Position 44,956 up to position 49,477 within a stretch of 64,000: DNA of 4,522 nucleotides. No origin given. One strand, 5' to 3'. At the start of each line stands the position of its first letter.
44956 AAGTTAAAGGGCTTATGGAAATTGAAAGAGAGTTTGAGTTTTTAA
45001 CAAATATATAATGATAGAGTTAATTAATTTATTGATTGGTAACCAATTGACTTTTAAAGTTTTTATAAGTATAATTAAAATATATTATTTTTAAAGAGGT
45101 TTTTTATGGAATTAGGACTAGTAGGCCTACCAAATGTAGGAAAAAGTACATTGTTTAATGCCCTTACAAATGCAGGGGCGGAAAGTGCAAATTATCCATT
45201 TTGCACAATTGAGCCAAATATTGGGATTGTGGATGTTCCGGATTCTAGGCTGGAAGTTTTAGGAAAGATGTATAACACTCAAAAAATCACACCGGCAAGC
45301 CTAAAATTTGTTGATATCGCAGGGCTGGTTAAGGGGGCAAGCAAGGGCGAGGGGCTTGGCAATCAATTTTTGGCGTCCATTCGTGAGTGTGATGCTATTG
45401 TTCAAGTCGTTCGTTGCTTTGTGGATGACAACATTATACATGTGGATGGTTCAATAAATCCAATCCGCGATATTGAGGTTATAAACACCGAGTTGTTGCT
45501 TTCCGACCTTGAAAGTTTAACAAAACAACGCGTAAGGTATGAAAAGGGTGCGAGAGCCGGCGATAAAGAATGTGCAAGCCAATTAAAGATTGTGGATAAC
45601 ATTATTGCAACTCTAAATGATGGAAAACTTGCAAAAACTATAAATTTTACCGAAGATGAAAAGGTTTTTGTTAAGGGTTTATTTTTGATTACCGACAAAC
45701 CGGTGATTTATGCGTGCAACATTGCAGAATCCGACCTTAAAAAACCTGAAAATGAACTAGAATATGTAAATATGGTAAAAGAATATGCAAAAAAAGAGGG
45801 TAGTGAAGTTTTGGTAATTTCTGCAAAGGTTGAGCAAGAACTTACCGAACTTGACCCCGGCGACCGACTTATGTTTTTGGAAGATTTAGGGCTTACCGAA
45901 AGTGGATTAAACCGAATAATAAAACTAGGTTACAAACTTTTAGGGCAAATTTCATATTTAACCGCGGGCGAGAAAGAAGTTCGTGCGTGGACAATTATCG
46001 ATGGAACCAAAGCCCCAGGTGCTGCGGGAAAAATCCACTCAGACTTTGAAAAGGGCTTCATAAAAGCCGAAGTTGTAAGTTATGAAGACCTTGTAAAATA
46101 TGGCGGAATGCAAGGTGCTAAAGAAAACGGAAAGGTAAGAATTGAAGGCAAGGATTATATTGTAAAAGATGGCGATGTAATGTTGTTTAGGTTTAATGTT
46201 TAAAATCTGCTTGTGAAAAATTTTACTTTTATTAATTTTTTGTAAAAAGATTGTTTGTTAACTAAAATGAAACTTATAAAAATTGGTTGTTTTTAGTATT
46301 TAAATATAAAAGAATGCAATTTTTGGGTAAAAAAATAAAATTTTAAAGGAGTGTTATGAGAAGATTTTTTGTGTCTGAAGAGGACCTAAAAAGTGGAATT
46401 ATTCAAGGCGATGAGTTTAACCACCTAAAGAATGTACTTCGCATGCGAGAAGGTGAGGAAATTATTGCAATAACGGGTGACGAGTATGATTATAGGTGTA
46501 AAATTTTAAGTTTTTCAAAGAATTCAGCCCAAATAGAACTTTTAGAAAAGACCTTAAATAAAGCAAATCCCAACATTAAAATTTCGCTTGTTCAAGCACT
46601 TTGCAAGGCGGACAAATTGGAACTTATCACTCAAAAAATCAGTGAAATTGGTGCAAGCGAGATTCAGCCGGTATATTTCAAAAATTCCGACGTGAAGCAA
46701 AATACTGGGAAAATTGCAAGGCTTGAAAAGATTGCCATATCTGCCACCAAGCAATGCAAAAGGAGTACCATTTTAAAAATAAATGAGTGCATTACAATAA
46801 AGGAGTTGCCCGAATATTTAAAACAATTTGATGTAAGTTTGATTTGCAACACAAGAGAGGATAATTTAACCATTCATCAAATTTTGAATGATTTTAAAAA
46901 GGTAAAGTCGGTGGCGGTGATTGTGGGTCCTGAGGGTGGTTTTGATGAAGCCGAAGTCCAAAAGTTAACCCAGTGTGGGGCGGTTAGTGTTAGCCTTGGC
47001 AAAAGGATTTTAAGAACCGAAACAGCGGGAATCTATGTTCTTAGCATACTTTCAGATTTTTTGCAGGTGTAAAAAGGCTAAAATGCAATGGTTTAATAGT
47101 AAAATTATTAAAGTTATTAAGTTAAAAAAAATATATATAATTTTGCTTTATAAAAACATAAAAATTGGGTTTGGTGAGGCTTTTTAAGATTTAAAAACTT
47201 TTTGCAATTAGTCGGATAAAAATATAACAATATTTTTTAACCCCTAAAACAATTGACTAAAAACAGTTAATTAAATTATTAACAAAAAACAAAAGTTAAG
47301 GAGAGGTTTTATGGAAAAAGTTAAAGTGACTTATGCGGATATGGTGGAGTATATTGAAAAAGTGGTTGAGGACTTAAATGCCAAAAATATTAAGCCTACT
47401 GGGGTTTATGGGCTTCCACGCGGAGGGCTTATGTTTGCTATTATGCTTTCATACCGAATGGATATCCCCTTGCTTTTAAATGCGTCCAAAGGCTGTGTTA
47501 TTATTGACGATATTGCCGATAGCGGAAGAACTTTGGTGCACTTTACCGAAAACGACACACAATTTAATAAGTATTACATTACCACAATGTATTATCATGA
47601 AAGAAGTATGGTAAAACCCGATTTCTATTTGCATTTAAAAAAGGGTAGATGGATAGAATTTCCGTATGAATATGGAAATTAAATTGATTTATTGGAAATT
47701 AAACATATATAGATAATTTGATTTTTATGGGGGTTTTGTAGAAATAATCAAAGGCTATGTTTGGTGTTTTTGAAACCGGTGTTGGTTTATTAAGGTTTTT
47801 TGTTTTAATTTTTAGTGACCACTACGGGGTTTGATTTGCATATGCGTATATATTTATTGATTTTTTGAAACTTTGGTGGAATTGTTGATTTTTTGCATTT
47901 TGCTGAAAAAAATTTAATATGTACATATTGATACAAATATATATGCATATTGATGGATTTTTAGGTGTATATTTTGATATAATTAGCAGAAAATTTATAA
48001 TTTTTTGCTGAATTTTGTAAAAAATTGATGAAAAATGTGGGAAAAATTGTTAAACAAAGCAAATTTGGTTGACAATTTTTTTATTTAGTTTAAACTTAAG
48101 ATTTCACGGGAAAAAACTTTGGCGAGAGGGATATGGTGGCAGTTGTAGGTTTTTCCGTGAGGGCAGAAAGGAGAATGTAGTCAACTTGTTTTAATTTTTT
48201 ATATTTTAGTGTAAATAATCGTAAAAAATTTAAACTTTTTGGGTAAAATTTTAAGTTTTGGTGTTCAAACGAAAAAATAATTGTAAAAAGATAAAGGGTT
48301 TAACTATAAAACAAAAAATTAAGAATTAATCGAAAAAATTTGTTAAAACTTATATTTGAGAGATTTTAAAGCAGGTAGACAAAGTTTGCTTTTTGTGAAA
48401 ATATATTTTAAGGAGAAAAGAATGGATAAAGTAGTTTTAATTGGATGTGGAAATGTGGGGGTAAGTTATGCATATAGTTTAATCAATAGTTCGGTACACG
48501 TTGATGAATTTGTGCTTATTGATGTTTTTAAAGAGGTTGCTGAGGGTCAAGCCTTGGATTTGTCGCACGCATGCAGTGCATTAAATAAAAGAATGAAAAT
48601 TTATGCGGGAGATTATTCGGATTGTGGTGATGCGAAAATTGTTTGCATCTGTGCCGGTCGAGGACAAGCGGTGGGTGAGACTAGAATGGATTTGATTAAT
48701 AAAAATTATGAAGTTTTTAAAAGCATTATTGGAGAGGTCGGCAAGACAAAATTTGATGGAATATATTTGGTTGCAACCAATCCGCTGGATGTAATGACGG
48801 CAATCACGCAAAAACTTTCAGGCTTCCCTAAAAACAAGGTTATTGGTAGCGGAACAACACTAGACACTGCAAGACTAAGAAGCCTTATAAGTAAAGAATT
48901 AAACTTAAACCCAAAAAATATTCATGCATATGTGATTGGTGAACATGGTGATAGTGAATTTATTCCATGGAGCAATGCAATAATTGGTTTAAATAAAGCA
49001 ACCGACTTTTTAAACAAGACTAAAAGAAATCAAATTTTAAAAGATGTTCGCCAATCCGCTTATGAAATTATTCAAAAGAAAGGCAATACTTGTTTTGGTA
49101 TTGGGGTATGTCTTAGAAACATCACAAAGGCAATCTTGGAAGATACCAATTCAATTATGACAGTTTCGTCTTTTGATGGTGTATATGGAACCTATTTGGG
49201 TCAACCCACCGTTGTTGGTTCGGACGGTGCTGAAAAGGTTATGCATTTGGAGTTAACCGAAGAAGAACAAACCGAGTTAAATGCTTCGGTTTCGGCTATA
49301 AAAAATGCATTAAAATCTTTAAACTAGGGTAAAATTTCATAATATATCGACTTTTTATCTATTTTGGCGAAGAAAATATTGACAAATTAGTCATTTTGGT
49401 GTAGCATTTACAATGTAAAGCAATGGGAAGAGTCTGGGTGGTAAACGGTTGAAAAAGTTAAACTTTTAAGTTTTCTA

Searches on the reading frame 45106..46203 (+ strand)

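Call 51: search_protein_families(library=pfam, max_evalue=0.000001, proteins=[window:45106-46203:+])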
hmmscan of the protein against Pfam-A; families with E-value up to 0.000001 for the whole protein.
window:45106-46203:+ (365 aa): 3 families
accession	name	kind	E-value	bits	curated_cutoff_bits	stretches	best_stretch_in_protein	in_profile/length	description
PF06071.19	YchF-GTPase_C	-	9.2e-39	131.9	27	1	282-364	2-84/84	Protein of unknown function (DUF933)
PF01926.29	MMR_HSR1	-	9.1e-23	81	21.9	1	3-117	2-96/113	50S ribosome-binding GTPase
PF02421.24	FeoB_N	-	1.7e-09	37.8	27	1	3-51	3-51/156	Ferrous iron transport protein B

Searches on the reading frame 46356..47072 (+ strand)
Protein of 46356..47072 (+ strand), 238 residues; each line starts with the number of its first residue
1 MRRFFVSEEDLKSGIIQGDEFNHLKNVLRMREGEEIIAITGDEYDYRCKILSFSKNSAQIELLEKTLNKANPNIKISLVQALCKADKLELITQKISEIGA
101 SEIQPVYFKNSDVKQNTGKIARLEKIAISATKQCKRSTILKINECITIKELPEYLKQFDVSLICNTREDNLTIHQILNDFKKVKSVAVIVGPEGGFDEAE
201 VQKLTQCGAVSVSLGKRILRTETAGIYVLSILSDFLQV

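Call 51: search_protein_families(library=pfam, max_evalue=0.000001, proteins=[window:46356-47072:+])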
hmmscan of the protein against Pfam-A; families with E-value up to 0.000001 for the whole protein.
window:46356-47072:+ (238 aa): 2 families
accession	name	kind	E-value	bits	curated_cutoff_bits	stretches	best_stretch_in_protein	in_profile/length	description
PF04452.19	Methyltrans_RNA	-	3e-48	163.9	23.9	1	73-232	4-164/165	RNA methyltransferase domain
PF20260.4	PUA_4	-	7.2e-14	52.1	23.9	1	16-62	1-47/48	RNA methyltransferase PUA domain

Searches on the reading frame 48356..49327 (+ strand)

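Call 52: search_protein_families(library=pfam, max_evalue=0.000001, proteins=[window:48356-49327:+])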
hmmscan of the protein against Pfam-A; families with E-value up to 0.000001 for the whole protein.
window:48356-49327:+ (323 aa): 2 families
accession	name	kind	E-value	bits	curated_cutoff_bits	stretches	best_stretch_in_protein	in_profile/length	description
PF00056.29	Ldh_1_N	-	2e-39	135.3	27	1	25-164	2-141/141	lactate/malate dehydrogenase, NAD binding domain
PF02866.23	Ldh_1_C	-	5.2e-33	114.9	22.6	1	167-320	1-168/174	lactate/malate dehydrogenase, alpha/beta C-terminal domain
